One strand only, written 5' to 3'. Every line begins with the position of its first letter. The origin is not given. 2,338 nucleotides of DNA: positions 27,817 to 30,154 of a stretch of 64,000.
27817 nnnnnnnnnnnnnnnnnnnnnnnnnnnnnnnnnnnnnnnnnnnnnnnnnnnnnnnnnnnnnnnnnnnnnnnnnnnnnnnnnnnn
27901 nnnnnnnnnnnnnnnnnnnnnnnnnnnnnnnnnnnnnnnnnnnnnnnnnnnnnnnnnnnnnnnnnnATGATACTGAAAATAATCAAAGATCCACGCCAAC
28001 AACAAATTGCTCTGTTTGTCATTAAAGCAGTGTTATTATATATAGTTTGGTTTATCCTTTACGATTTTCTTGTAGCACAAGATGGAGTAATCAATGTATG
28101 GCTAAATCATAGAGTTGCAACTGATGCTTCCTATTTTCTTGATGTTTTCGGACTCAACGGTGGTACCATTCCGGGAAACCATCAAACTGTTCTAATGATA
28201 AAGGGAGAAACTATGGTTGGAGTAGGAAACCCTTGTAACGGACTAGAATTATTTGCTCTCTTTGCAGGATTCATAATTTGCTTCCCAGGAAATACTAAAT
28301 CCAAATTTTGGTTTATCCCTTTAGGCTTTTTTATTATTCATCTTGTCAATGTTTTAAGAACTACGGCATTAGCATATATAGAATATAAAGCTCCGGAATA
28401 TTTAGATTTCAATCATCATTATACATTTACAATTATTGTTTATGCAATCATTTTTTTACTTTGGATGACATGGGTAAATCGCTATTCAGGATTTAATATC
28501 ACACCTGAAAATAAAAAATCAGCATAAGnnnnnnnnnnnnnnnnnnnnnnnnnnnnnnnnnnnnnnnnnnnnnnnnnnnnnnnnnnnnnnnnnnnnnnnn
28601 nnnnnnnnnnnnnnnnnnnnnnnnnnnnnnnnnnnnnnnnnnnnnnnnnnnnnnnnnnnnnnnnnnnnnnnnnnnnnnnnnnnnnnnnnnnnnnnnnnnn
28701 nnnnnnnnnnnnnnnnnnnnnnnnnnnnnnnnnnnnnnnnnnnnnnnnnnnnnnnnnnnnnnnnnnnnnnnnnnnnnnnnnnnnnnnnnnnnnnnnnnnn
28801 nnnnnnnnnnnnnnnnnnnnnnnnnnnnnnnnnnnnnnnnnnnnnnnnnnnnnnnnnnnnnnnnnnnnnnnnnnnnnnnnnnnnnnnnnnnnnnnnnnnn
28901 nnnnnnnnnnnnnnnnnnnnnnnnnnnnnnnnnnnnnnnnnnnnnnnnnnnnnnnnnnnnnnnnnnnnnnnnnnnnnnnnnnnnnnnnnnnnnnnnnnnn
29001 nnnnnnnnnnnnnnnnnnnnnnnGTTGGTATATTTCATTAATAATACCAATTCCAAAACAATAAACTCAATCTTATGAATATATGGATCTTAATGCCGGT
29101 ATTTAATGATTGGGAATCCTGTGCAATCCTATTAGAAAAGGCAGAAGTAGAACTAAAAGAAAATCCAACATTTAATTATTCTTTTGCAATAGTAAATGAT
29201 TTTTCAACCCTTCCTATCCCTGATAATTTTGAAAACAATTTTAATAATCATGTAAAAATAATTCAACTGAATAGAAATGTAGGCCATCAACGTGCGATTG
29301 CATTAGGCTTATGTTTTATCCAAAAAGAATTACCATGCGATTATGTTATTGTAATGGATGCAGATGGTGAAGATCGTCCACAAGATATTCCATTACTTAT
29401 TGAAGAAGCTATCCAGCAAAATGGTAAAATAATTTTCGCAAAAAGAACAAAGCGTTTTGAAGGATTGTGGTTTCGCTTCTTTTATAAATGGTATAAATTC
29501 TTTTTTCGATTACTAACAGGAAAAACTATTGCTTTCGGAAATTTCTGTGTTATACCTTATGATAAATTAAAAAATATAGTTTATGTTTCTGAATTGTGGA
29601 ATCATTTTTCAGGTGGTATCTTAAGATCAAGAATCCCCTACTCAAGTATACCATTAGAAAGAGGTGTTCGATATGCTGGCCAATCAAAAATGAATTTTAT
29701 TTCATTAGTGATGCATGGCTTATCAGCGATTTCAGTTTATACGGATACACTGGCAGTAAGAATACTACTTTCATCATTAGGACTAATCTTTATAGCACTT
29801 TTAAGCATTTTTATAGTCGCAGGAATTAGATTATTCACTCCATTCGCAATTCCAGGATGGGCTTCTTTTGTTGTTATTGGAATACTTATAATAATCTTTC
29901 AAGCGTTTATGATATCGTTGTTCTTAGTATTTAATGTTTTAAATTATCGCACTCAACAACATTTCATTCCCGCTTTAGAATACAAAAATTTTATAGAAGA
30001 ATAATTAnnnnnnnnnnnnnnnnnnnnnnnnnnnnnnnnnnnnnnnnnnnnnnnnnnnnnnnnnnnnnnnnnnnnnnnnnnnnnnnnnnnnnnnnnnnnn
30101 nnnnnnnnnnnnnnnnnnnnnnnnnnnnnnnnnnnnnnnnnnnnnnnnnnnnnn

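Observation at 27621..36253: XrtF embedded in a compact glycosylation operon (GtrB-like GT2, methyltransferase, three GT-C-like enzymes) facing a sugar-phosphate transferase: candidate exosortase-F-linked modification and sorting system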

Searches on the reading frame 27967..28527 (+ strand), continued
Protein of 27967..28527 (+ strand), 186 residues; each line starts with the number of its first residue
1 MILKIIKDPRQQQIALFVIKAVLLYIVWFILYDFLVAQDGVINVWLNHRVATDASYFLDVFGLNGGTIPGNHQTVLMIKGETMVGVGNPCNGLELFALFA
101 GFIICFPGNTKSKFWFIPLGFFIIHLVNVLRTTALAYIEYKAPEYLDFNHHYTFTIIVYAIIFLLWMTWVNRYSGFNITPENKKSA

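Call 69: search_protein_families(library=ncbifam, proteins=[L102:3076-7638:+, L084:6597-9692:+, L081:10537-11103:+, L083:10560-11069:+], max_evalue=0.001)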
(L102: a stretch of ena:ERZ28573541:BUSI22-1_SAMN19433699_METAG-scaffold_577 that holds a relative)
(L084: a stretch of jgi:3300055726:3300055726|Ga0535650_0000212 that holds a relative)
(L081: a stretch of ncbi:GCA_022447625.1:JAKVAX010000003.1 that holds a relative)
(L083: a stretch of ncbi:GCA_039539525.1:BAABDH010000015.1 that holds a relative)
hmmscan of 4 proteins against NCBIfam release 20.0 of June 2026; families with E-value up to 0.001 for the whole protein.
L102:3076-7638:+ (1520 aa): 4 families
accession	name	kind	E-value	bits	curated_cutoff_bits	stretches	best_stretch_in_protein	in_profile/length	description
TIGR04183.1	Por_Secre_tail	domain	4.3e-13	49.1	23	1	1443-1519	1-71/72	T9SS type A sorting domain-containing protein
NF038113.1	T9SSA_dep_M36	equivalog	2.3e-10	39.3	885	1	1437-1519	789-868/869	T9SS-dependent M36 family metallopeptidase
NF047971.1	ThermolysLepto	equivalog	4.4e-10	38.4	1350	1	345-480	638-771/776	M4 family metalopeptidase thermolysin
NF052323.1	T9SSA_dep_M6i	equivalog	3e-09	35.4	600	1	1444-1510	961-1028/1043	T9SS-dependent M6-like inactivated metalloprotease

L084:6597-9692:+ (1031 aa): 1 family
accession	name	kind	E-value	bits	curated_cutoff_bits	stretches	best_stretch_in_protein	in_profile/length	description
TIGR04183.1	Por_Secre_tail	domain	2.3e-05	24.3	23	1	969-1030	13-70/72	T9SS type A sorting domain-containing protein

L081:10537-11103:+ (188 aa): 1 family
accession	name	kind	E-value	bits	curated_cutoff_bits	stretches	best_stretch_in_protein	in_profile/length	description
NF046082.1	assoc_w_XrtX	equivalog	8e-17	61.3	75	1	77-174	53-144/147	XrtX-associated membrane protein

L083:10560-11069:+ (169 aa): 1 family
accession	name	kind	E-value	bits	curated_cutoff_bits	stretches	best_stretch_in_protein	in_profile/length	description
NF046082.1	assoc_w_XrtX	equivalog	1.4e-49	167.6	75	1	17-161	2-147/147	XrtX-associated membrane protein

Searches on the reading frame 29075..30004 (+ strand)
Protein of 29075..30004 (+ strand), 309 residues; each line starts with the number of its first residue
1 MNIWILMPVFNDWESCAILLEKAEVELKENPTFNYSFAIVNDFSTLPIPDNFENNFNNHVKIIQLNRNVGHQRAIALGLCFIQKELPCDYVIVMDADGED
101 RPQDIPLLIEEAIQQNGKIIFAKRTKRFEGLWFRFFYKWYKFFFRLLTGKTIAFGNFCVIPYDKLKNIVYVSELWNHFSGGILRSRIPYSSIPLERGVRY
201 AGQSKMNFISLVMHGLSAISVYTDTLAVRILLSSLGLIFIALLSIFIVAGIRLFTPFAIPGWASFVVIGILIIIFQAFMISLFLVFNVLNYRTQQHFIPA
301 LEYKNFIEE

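Call 3: search_protein_families(library=ncbifam, proteins=[window:29075-30004:+], max_evalue=0.01)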
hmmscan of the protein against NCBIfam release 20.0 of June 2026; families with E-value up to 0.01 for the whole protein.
window:29075-30004:+ (309 aa): 3 families
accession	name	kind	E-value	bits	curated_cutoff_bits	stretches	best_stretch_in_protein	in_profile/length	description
NF047588.1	GlcsyltransPgfSStrep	equivalog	2.8e-15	56.3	500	1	1-251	1-248/308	glycosyltransferase PgfS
NF007986.1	PRK10714.1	equivalog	4.5e-13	48.9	529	1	3-284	8-288/316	undecaprenyl-phosphate 4-deoxy-4-formamido-L-arabinose transferase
NF058614.1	PPMAGASynPpgS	equivalog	0.00045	19.7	370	1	3-124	2-113/226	polyprenyl-phospho-N-acetylgalactosaminyl synthase PpgS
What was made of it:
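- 29075..30004 (+): GT2 polyprenyl-phosphate glycosyltransferase of the ArnC/GtrB/PgfS type, 309 aa, with two C-terminal TM helices. NCBIfam PgfS, ArnC and PpgS hits are below equivalog cutoffs (call 3).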

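Call 4: search_protein_families(library=pfam, proteins=[window:29075-30004:+], max_evalue=0.01)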
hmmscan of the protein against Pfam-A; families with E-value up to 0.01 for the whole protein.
window:29075-30004:+ (309 aa): 1 family
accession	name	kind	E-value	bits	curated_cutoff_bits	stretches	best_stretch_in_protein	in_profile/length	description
PF00535.33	Glycos_transf_2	-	2.6e-13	50.7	23.3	1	5-144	2-138/168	Glycosyl transferase family 2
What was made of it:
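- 29075..30004 (+): PF00535 (call 4).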

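Call 31: search_solved_structures(query=window:29075-30004:+, max_evalue=0.001)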
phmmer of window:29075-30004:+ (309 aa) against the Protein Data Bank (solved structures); distinct sequences matched with E-value up to 0.001: 7.
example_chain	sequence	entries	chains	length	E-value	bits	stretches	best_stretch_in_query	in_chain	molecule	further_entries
9hwj_A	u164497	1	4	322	3.2e-12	49.7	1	3-284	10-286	Undecaprenyl-phosphate 4-deoxy-4-formamido-L-arabinose transferase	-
5ekp_C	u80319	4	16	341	9.6e-12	48.1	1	4-283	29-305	Uncharacterized glycosyltransferase sll0501 | Glycosyltransferase sll0501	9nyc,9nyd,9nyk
9nye_A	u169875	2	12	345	1e-11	48.1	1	4-283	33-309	Glycosyltransferase sll0501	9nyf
5eke_A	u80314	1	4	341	1.1e-11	48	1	4-283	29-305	Uncharacterized glycosyltransferase sll0501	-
9bhc_C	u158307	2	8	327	1.2e-10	44.5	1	3-284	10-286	Undecaprenyl-phosphate 4-deoxy-4-formamido-L-arabinose transferase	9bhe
8vxh_A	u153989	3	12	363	1.7e-10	44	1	3-284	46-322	Undecaprenyl-phosphate 4-deoxy-4-formamido-L-arabinose transferase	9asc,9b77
5mlz_A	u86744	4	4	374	0.00091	21.9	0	1-125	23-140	Dolichol monophosphate mannose synthase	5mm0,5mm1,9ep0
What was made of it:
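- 29075..30004 (+): Full-length phmmer matches to ArnC 9hwj (3e-12) and GtrB sll0501 5ekp (1e-11) (call 31).
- On Polyprenyl-phosphate GT2 (ArnC/GtrB/DPMS type): ArnC matches residues 3-284 and GtrB residues 4-283 of 309, at E 3e-12 to 1e-11 (call 31).
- It is homologous to ArnC and GtrB over its full length (call 31).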
